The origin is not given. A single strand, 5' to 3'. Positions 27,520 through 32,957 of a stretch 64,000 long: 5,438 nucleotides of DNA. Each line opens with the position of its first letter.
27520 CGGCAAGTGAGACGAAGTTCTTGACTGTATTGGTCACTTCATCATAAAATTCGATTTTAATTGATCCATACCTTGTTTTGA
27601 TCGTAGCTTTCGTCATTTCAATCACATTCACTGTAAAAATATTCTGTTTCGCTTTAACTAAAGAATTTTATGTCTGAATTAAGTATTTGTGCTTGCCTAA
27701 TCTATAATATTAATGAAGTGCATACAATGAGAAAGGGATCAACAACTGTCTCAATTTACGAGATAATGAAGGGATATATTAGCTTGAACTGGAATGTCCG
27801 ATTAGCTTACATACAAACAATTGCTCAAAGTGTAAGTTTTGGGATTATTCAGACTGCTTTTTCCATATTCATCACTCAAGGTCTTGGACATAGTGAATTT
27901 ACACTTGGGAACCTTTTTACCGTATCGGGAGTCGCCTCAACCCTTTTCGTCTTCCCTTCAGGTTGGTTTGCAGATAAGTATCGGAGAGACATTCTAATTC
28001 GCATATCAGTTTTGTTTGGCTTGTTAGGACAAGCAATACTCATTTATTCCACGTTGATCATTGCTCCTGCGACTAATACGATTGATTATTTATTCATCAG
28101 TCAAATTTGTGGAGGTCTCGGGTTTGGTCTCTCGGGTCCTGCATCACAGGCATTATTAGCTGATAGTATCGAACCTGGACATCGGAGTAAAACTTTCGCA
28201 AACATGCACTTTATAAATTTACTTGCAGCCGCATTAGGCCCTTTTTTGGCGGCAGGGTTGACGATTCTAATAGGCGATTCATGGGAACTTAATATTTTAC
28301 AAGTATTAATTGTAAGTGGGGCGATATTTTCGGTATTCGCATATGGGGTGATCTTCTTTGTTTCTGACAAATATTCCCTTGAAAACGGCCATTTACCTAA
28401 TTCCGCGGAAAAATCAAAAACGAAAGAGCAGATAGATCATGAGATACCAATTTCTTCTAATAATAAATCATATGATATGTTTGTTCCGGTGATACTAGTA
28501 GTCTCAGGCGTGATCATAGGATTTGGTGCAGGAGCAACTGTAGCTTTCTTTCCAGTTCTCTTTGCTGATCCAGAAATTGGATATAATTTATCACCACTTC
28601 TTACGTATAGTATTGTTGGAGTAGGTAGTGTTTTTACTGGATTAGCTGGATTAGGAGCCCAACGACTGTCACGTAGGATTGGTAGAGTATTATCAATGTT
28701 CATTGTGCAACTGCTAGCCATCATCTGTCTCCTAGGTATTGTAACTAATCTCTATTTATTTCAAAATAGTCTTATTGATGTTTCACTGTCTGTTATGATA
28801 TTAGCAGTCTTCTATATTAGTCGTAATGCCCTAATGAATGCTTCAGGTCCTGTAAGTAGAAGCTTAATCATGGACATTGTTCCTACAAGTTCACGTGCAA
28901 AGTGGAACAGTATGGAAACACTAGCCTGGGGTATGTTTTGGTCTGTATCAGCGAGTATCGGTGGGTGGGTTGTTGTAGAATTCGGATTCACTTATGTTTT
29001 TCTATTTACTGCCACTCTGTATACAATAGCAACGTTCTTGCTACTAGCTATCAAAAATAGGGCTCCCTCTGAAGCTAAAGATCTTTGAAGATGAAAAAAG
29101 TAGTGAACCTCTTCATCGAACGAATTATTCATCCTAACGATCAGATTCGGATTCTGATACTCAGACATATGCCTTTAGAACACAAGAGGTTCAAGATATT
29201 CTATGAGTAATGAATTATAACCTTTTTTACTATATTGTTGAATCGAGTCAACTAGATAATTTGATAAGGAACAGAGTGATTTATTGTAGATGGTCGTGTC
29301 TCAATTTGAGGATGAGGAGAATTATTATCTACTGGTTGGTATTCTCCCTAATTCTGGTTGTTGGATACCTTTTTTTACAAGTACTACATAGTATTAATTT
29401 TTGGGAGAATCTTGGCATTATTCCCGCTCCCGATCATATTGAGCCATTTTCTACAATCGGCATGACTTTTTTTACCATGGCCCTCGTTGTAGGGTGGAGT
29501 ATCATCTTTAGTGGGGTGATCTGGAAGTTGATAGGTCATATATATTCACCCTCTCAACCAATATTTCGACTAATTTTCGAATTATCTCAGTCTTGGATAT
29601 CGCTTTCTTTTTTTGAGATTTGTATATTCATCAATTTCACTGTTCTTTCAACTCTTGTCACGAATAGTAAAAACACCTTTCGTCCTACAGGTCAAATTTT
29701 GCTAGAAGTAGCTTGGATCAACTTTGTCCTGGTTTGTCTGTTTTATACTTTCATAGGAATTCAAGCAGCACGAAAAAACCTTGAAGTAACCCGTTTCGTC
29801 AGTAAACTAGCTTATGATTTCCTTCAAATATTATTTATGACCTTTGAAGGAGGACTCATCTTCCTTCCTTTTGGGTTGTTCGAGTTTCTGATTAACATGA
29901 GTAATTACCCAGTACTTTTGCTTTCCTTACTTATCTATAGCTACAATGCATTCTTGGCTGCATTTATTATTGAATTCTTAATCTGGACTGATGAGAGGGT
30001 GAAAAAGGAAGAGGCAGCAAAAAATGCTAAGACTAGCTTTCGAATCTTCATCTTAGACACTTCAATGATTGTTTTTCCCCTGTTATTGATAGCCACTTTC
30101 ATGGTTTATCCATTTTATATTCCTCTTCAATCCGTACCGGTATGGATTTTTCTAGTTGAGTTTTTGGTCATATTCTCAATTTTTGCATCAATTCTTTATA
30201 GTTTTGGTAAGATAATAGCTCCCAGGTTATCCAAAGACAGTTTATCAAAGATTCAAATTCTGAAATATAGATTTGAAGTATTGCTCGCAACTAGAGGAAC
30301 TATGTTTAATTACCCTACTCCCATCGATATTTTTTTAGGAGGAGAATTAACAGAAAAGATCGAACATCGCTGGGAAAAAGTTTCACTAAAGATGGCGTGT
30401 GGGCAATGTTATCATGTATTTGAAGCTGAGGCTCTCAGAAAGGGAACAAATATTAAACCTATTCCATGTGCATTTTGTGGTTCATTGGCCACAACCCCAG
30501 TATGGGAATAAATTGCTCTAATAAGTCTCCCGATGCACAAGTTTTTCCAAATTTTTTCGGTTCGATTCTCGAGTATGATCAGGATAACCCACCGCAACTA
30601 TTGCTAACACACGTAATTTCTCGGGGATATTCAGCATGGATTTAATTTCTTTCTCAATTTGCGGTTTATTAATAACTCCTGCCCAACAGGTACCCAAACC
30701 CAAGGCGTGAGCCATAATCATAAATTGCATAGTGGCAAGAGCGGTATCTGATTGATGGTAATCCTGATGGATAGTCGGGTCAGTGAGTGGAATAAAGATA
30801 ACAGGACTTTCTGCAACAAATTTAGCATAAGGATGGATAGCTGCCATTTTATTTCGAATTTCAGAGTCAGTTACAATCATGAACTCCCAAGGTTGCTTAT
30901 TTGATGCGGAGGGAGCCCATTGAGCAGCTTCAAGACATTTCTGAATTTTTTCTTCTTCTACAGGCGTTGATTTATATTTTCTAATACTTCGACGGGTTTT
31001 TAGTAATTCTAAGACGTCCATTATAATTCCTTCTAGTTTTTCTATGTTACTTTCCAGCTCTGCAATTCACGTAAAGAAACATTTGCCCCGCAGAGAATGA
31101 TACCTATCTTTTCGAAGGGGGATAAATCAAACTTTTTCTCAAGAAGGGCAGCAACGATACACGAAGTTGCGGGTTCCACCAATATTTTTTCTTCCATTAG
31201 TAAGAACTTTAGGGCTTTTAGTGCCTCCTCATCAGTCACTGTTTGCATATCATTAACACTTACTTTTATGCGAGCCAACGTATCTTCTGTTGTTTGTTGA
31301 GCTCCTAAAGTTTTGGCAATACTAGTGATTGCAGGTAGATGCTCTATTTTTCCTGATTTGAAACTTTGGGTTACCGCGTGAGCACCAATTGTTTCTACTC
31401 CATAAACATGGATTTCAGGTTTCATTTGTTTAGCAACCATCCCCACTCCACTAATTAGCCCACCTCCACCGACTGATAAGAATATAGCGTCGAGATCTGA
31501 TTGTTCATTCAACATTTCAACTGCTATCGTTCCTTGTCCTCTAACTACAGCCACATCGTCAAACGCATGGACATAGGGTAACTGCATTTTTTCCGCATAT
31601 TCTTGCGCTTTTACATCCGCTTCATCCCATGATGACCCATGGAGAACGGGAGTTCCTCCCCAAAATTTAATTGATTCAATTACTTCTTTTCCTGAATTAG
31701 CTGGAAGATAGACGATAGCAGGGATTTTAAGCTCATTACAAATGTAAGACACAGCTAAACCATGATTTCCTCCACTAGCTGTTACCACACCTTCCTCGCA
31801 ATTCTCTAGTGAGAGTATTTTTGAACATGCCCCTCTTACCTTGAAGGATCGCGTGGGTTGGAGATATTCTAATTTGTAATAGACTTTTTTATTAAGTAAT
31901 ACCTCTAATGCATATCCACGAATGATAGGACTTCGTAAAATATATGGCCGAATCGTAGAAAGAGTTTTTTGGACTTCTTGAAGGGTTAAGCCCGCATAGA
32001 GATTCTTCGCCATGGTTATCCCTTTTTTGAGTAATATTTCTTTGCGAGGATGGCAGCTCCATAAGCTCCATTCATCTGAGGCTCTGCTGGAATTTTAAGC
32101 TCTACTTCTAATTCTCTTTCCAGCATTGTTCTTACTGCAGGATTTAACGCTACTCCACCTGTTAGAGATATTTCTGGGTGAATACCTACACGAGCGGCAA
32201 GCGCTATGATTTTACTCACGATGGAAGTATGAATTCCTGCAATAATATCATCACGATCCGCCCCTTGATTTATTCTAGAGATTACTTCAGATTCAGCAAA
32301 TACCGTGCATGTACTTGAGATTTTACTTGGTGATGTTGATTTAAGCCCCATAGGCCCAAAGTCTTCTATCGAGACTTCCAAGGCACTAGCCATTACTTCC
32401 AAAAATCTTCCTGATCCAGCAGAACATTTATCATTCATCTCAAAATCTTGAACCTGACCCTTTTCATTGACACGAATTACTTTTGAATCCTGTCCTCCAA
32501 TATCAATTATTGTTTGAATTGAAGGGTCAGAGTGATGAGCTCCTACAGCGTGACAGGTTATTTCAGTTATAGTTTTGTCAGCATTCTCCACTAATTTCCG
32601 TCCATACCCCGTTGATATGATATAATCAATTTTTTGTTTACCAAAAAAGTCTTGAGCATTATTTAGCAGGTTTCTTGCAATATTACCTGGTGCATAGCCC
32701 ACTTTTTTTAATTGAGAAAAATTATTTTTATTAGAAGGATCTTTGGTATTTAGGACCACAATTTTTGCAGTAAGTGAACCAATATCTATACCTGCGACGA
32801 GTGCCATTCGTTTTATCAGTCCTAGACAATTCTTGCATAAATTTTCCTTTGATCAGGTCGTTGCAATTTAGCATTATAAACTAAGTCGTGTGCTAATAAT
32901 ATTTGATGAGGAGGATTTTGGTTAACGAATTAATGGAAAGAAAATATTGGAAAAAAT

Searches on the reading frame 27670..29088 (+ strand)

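Call 23: search_protein_families(library=pfam, proteins=[window:27670-29088:+], max_evalue=0.001)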
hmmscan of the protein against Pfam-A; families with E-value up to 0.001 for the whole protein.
window:27670-29088:+ (472 aa): 1 family
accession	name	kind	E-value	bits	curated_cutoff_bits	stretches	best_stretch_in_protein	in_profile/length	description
PF07690.21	MFS_1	-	1.8e-35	122.9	33.4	2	49-375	4-303/347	Major Facilitator Superfamily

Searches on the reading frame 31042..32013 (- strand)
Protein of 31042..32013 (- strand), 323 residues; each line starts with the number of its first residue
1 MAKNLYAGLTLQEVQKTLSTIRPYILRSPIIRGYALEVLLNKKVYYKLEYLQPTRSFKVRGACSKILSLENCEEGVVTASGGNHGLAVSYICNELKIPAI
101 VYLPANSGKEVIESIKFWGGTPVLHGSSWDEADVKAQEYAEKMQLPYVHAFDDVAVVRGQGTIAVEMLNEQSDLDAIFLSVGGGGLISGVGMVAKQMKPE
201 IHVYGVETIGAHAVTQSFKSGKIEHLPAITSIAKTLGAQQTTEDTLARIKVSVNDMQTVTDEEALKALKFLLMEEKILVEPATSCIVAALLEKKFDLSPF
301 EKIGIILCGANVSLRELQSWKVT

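Call 23: search_protein_families(library=pfam, proteins=[window:31042-32013:-], max_evalue=0.001)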
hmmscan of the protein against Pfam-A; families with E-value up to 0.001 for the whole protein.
window:31042-32013:- (323 aa): 1 family
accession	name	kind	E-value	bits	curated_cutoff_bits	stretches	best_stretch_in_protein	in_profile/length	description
PF00291.31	PALP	-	3.4e-70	237.1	35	1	22-309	2-295/295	Pyridoxal-phosphate dependent enzyme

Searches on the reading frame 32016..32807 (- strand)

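Call 23: search_protein_families(library=pfam, proteins=[window:32016-32807:-], max_evalue=0.001)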
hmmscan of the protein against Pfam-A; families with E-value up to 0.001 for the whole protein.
window:32016-32807:- (263 aa): 2 families
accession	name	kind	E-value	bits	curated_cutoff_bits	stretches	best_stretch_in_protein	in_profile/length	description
PF01869.26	BcrAD_BadFG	-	2.8e-57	194.7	31.5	1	6-255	2-271/271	BadF/BadG/BcrA/BcrD ATPase family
PF22521.2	HypF_C_2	-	0.00055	20.2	27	0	173-235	154-219/241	Carbamoyltransferase, Kae1-like Domain, second subdomain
